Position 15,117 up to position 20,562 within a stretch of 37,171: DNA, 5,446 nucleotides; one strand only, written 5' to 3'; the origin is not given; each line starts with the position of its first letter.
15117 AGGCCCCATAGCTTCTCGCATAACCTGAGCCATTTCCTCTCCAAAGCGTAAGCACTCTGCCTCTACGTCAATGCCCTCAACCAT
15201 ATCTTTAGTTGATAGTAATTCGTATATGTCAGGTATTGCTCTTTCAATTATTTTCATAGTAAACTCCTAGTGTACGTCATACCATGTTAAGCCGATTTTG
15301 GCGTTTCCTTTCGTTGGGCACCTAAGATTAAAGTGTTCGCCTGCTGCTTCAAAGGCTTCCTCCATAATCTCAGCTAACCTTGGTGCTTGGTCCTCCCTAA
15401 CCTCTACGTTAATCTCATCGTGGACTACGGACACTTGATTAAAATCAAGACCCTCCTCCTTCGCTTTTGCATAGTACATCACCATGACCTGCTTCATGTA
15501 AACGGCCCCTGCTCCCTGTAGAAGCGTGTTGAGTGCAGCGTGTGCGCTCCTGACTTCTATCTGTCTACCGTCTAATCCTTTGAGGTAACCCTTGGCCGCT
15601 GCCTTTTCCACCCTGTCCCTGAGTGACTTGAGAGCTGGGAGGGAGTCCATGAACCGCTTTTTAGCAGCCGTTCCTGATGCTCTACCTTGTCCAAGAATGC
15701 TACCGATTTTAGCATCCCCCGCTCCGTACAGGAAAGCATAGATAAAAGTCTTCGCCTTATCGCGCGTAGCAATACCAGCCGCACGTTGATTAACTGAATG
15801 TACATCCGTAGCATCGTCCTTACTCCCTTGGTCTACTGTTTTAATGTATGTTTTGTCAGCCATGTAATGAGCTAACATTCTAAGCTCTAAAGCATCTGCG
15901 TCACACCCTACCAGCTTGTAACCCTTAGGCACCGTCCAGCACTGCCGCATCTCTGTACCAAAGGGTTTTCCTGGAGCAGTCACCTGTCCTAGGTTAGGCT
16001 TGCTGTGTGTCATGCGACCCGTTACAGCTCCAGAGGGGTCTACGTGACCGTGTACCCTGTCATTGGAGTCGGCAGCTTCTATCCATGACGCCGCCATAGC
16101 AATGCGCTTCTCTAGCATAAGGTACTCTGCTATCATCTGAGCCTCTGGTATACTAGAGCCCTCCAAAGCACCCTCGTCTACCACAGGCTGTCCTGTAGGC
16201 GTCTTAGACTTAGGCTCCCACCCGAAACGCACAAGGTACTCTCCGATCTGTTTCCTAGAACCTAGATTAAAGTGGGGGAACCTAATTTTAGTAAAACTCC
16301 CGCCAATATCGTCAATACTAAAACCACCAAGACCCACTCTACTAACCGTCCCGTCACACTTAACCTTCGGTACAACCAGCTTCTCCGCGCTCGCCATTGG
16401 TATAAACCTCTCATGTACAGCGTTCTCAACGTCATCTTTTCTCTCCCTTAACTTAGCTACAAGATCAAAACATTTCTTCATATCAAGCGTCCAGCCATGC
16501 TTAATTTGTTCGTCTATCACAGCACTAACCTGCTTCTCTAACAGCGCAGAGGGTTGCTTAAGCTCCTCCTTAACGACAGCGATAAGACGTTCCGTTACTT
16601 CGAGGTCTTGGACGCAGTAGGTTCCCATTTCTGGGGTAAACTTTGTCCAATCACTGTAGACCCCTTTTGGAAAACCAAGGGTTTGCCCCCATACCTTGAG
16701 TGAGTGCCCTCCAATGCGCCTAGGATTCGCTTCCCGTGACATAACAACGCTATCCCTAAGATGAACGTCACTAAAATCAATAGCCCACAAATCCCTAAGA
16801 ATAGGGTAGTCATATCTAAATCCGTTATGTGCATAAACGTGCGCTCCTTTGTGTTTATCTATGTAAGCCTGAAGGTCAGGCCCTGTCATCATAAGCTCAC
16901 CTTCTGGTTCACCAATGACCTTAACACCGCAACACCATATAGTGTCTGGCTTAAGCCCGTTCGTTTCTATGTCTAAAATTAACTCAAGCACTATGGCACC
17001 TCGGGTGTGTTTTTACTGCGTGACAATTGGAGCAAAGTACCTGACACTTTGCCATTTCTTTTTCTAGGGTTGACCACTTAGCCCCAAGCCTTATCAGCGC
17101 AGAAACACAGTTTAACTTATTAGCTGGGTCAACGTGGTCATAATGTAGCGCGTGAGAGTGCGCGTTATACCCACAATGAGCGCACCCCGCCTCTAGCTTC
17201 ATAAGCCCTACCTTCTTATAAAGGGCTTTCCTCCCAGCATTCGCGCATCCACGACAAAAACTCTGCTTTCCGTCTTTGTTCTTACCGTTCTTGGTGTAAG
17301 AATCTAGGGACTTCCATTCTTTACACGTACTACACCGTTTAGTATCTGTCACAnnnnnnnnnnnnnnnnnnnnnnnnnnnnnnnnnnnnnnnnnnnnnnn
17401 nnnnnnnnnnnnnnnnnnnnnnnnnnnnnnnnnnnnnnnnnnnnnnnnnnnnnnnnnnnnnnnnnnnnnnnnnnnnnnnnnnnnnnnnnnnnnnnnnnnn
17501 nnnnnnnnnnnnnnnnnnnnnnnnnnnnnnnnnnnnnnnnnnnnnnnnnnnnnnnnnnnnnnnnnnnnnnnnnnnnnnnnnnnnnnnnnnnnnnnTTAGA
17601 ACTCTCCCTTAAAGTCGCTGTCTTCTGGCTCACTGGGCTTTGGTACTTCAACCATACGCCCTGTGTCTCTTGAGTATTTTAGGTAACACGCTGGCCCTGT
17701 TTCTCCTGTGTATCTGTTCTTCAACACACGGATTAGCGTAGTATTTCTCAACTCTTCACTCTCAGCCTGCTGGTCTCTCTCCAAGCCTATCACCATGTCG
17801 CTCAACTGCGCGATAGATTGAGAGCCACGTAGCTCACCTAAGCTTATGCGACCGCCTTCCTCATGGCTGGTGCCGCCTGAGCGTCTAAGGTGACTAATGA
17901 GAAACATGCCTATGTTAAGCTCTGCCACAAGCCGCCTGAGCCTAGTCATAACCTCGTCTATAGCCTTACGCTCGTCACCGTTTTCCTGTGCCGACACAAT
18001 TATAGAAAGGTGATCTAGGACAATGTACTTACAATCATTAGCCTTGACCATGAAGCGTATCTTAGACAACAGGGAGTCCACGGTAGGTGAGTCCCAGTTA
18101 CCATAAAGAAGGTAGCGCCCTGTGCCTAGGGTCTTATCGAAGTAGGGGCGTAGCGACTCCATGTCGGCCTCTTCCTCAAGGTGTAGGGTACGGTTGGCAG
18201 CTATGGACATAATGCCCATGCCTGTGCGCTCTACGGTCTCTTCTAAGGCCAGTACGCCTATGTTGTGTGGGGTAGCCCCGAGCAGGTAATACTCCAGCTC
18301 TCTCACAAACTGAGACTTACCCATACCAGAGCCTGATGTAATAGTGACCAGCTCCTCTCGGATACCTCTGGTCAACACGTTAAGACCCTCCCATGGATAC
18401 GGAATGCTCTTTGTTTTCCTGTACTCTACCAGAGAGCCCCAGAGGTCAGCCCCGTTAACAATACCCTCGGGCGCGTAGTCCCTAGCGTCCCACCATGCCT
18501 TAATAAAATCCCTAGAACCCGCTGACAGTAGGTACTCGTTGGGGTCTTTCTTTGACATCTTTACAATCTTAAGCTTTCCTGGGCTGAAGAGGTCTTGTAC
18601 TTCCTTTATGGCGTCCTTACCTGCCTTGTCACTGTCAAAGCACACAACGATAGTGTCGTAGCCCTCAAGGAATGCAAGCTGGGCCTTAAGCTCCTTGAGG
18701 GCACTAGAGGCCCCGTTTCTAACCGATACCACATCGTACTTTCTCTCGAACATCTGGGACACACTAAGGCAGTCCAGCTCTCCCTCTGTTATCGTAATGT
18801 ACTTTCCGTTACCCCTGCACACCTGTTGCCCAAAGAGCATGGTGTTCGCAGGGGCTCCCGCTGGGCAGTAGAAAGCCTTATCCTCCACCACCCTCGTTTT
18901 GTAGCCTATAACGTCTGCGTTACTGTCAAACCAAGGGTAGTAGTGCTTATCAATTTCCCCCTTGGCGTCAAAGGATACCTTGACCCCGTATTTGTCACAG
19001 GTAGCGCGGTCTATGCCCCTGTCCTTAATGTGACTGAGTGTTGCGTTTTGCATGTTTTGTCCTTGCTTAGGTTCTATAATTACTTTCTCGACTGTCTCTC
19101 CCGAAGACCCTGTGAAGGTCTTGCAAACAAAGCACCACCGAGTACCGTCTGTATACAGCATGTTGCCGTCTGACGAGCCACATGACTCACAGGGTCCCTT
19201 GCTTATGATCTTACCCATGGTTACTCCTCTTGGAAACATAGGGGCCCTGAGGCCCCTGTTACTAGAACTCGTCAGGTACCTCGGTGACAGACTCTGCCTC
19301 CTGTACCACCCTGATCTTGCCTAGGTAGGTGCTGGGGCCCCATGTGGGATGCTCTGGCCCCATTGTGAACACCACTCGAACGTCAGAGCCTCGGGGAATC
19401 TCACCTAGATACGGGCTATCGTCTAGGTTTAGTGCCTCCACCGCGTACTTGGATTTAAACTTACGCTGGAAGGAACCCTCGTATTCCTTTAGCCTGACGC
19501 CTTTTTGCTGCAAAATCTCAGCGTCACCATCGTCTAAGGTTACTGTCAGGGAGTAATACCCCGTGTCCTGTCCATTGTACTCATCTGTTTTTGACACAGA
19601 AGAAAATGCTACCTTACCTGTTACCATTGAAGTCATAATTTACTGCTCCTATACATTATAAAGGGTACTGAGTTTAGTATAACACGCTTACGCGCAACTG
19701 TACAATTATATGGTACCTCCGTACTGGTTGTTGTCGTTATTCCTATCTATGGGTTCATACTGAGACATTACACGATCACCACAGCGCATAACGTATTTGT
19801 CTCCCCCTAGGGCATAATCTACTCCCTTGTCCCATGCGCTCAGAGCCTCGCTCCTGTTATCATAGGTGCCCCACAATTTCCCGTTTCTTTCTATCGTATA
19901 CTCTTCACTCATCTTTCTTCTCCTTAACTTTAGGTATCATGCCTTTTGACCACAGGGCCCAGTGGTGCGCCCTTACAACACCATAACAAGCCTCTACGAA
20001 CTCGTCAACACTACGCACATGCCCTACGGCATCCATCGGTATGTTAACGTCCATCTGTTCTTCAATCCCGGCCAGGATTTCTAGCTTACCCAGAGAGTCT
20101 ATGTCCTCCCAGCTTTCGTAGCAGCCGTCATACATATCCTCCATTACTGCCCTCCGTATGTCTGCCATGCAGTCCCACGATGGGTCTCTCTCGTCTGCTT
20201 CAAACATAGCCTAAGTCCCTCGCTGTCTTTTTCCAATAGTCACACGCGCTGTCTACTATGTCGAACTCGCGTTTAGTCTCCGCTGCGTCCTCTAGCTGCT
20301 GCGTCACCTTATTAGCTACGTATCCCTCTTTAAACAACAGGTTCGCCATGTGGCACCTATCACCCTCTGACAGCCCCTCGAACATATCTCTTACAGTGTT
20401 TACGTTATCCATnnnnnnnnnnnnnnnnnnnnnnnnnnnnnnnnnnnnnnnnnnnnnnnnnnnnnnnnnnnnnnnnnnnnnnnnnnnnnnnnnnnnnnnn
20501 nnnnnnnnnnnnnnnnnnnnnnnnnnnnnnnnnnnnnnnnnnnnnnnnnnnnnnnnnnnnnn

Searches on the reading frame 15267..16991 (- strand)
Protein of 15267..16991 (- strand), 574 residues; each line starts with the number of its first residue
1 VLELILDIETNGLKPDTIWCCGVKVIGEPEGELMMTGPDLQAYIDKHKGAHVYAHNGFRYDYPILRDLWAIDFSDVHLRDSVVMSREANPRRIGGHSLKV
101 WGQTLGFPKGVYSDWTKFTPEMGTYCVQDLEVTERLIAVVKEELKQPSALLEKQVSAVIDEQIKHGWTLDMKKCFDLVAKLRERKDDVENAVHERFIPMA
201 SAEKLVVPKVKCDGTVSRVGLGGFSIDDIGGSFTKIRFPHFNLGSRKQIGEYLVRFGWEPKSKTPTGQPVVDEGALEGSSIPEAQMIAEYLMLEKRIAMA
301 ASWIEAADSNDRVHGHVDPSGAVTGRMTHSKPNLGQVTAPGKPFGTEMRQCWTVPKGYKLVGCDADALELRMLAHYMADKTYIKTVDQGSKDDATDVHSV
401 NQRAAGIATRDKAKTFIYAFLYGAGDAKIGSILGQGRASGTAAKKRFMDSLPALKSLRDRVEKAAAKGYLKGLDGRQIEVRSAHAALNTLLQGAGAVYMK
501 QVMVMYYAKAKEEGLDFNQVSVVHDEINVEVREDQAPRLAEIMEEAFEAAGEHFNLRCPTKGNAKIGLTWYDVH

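Call 11: search_protein_families(library=phrogs, proteins=[window:15267-16991:-], max_evalue=0.001)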
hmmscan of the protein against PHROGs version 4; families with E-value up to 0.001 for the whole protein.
window:15267-16991:- (574 aa): 13 families
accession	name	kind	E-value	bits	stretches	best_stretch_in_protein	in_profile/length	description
phrog_17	-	DNA, RNA and nucleotide metabolism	6.7e-125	419.7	1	2-572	671-1232/1445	DNA polymerase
phrog_15971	-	DNA, RNA and nucleotide metabolism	2e-98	331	1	151-574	6-376/376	DNA polymerase I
phrog_6375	-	DNA, RNA and nucleotide metabolism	2.9e-25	90.4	1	421-536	1-138/204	DNA polymerase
phrog_8888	-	DNA, RNA and nucleotide metabolism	4.4e-17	64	1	348-533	1-194/295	DNA polymerase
phrog_24147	-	DNA, RNA and nucleotide metabolism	3.3e-16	60.3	1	484-574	3-93/93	DNA polymerase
phrog_16667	-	DNA, RNA and nucleotide metabolism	2.2e-09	38.2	1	440-517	12-92/229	DNA polymerase I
phrog_2573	-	DNA, RNA and nucleotide metabolism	1.2e-08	35.5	1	353-570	10-274/336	DNA polymerase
phrog_5995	-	DNA, RNA and nucleotide metabolism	4.2e-08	34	1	484-572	81-177/236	DNA polymerase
phrog_10285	-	DNA, RNA and nucleotide metabolism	1.2e-06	28.9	0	344-390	41-87/321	DNA polymerase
phrog_38876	-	DNA, RNA and nucleotide metabolism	1.8e-05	26.2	1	88-137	36-90/111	DNA polymerase exonuclease subunit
phrog_23226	-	DNA, RNA and nucleotide metabolism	1.9e-05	24.3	1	309-382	290-363/611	DNA polymerase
phrog_403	-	DNA, RNA and nucleotide metabolism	7.3e-05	22.8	1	54-136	146-242/321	DNA polymerase exonuclease subunit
phrog_22619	-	DNA, RNA and nucleotide metabolism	0.00062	18.9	0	339-413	594-678/954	DNA polymerase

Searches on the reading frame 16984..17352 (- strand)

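Call 11: search_protein_families(library=phrogs, proteins=[window:16984-17352:-], max_evalue=0.001)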
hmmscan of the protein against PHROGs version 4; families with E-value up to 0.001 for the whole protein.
window:16984-17352:- (122 aa): 10 families
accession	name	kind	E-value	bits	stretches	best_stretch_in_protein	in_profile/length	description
phrog_2255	-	DNA, RNA and nucleotide metabolism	1.9e-25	90.6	1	2-118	51-172/211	HNH endonuclease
phrog_3106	-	DNA, RNA and nucleotide metabolism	9.3e-18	65.8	1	11-117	121-223/252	HNH endonuclease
phrog_4234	-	DNA, RNA and nucleotide metabolism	5.1e-12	46.6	1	49-117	24-85/130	HNH endonuclease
phrog_35854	-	DNA, RNA and nucleotide metabolism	1.5e-07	32.7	1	55-112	7-64/145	HNH endonuclease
phrog_1035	-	DNA, RNA and nucleotide metabolism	1.2e-06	29.6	1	2-114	61-169/271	endonuclease VII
phrog_12813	-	unknown function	1.2e-05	26.2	1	4-45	153-194/199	-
phrog_30726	-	unknown function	6.5e-05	23.8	1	20-113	20-109/159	-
phrog_2340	-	DNA, RNA and nucleotide metabolism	0.00012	23.3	1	3-43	7-48/171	endonuclease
phrog_6611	-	unknown function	0.00029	22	1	2-40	139-177/180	-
phrog_5558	-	moron, auxiliary metabolic gene and host takeover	0.0004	21.6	1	2-52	63-113/130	Lar-like restriction alleviation protein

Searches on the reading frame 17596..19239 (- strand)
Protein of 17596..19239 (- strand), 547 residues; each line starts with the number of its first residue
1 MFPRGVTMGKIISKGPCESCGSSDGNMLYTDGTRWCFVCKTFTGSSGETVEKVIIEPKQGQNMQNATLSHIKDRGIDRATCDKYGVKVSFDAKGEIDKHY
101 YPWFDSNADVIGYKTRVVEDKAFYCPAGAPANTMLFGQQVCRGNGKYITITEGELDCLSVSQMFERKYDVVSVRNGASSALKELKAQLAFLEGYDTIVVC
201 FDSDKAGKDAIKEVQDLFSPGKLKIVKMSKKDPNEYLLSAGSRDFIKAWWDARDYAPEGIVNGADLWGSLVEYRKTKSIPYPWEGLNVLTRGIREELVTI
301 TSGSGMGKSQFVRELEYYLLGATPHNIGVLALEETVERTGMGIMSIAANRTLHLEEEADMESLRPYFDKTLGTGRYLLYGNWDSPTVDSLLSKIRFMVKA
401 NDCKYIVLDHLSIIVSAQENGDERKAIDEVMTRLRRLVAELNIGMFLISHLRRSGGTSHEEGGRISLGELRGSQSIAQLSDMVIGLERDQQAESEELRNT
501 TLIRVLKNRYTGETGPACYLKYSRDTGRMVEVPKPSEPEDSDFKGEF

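Call 11: search_protein_families(library=phrogs, proteins=[window:17596-19239:-], max_evalue=0.001)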
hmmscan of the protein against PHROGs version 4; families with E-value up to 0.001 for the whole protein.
window:17596-19239:- (547 aa): 7 families
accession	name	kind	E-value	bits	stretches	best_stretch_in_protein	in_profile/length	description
phrog_239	-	DNA, RNA and nucleotide metabolism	1.2e-172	577.8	1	8-541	36-608/801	DNA primase/helicase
phrog_19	-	DNA, RNA and nucleotide metabolism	1e-31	111.5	1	274-540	330-588/621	DnaB-like replicative helicase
phrog_47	-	DNA, RNA and nucleotide metabolism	1.8e-17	64.2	1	72-238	155-323/947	DNA primase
phrog_243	-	DNA, RNA and nucleotide metabolism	5.5e-17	62.6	1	278-516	17-248/273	DnaB-like replicative helicase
phrog_849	-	DNA, RNA and nucleotide metabolism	1.1e-12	48.7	1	132-254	225-344/435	DNA primase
phrog_6444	-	DNA, RNA and nucleotide metabolism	2.8e-05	24.1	1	144-248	258-362/577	DNA primase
phrog_5482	-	unknown function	0.00054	19.8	0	375-512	133-278/341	-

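Call 13: search_dna_similar(query=window:17596-19239:-, collection=phages, mode=protein, max_rows=30)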
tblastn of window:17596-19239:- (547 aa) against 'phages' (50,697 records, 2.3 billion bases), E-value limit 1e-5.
Records with a match: 3500; places in all: 3516; records where one place covers at least 80% of the query: 3157.
Best place of each record, by identity: <60% 3500.
By first word of the organism name: Escherichia 809; Pseudomonas 536; Klebsiella 507; Vibrio 266; Salmonella 229; Rheinheimera 115; Yersinia 93; Erwinia 81; Aeromonas 63; Pectobacterium 47; and 90 more.
By host as written in the record: - 542; Escherichia coli 299; Klebsiella pneumoniae 247; Pseudomonas aeruginosa 137; Rheinheimera sp. BAL341 115; Escherichia coli K-12 MG1655 52; Pseudomonas aeruginosa PAO1 44; Vibrio cholerae 42; and 774 more.
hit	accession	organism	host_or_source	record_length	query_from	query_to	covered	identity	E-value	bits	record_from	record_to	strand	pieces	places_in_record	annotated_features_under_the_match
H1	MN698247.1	Pelagibacter phage HTVC115P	Candidatus Pelagibacter sp. HTCC7211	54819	1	543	99%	48.1%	3e-158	505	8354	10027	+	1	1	DNA primase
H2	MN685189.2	Ralstonia phage vRsoP-WF2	environmental water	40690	16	547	97%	45.3%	3e-140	453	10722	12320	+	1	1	primase/helicase protein | restriction endonuclease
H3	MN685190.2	Ralstonia phage vRsoP-WM2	environmental water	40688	16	547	97%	45.3%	3e-140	453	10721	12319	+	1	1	primase/helicase protein | restriction endonuclease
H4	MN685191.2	Ralstonia phage vRsoP-WR2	environmental water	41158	16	547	97%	45.3%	3e-140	453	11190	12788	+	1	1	primase/helicase protein | restriction endonuclease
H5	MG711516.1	Ralstonia phage RsoP1EGY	Ralstonia solanacearum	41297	16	547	97%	45.3%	3e-140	453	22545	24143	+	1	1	hypothetical protein (x2)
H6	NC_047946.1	Ralstonia phage RsoP1EGY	Ralstonia solanacearum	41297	16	547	97%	45.3%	3e-140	453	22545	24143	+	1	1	hypothetical protein | endonuclease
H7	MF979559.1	Ralstonia phage DU_RP_I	Ralstonia solanacearum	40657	16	547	97%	45.1%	2e-139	451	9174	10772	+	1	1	DNA primase | hypothetical protein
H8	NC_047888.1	Ralstonia phage DU_RP_I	Ralstonia solanacearum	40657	16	547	97%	45.1%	2e-139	451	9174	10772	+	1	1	DNA primase | endonuclease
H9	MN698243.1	Pelagibacter phage HTVC104P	Candidatus Pelagibacter sp. HTCC7211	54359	16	543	97%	45.3%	7e-145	467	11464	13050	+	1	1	DNA primase | DNA polymerase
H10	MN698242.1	Pelagibacter phage HTVC103P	Candidatus Pelagibacter sp. HTCC7211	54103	16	543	97%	45.1%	4e-144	464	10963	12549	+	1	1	DNA primase | DNA polymerase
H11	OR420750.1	Roseobacter phage CRP-361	Paracoccaceae bacterium strain FZCC0042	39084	11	547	98%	43.9%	5e-132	430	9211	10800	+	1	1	DNA primase | DNA polymerase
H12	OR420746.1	Roseobacter phage CRP-227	Paracoccaceae bacterium strain FZCC0040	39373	11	547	98%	43.3%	8e-127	415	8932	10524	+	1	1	DNA primase | DNA polymerase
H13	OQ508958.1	Pseudoalteromonas phage vB_PtuP_Slicky01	Pseudoaltermonas tunicata SMS2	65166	16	532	95%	44.2%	9e-130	423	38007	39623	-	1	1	DNA primase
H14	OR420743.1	Roseobacter phage CRP-125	Paracoccaceae bacterium strain FZCC0023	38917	11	536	96%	43.3%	2e-129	422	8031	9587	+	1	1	DNA primase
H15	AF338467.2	Synechococcus phage P60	Synechococcus sp. WH7805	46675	7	540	98%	42.6%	2e-112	373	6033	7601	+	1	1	primase/helicase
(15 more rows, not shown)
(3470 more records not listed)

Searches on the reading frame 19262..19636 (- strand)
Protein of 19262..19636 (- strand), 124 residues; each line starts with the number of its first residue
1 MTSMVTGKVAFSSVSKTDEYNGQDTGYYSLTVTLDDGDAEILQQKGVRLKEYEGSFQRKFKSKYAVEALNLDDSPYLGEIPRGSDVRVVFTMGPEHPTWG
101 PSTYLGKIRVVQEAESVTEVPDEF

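Call 11: search_protein_families(library=phrogs, proteins=[window:19262-19636:-], max_evalue=0.001)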
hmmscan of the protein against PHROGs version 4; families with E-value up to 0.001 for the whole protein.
window:19262-19636:- (124 aa): 1 family
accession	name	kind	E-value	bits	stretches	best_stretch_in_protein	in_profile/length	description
phrog_112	-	DNA, RNA and nucleotide metabolism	7.1e-06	26.9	1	14-119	34-182/265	Gp2.5-like ssDNA binding protein and ssDNA annealing protein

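Call 49: search_protein_families(library=pfam, proteins=[window:19262-19636:-], max_evalue=0.1)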
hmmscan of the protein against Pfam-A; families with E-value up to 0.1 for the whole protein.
window:19262-19636:- (124 aa): 0 families

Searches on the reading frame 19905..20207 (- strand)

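Call 49: search_protein_families(library=pfam, proteins=[window:19905-20207:-], max_evalue=0.1)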
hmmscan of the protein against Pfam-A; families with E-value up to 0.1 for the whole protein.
window:19905-20207:- (100 aa): 1 family
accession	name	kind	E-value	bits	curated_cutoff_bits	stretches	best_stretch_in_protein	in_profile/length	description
PF00550.31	PP-binding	-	0.019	15.6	20.8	1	36-73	29-66/67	Phosphopantetheine attachment site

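Call 50: search_protein_families(library=phrogs, proteins=[window:19905-20207:-], max_evalue=0.05)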
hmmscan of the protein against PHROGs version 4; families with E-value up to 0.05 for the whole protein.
window:19905-20207:- (100 aa): 1 family
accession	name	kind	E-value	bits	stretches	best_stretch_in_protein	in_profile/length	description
phrog_5934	-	moron, auxiliary metabolic gene and host takeover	0.017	16.3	1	36-73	46-83/93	acyl carrier protein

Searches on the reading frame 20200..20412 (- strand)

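Call 49: search_protein_families(library=pfam, proteins=[window:20200-20412:-], max_evalue=0.1)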
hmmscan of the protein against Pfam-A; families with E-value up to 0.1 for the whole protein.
window:20200-20412:- (70 aa): 0 families

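Call 50: search_protein_families(library=phrogs, proteins=[window:20200-20412:-], max_evalue=0.05)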
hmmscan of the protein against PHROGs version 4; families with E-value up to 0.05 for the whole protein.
window:20200-20412:- (70 aa): 1 family
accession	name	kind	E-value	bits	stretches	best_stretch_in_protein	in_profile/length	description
phrog_3253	-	unknown function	0.01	16.4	1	12-37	10-34/57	-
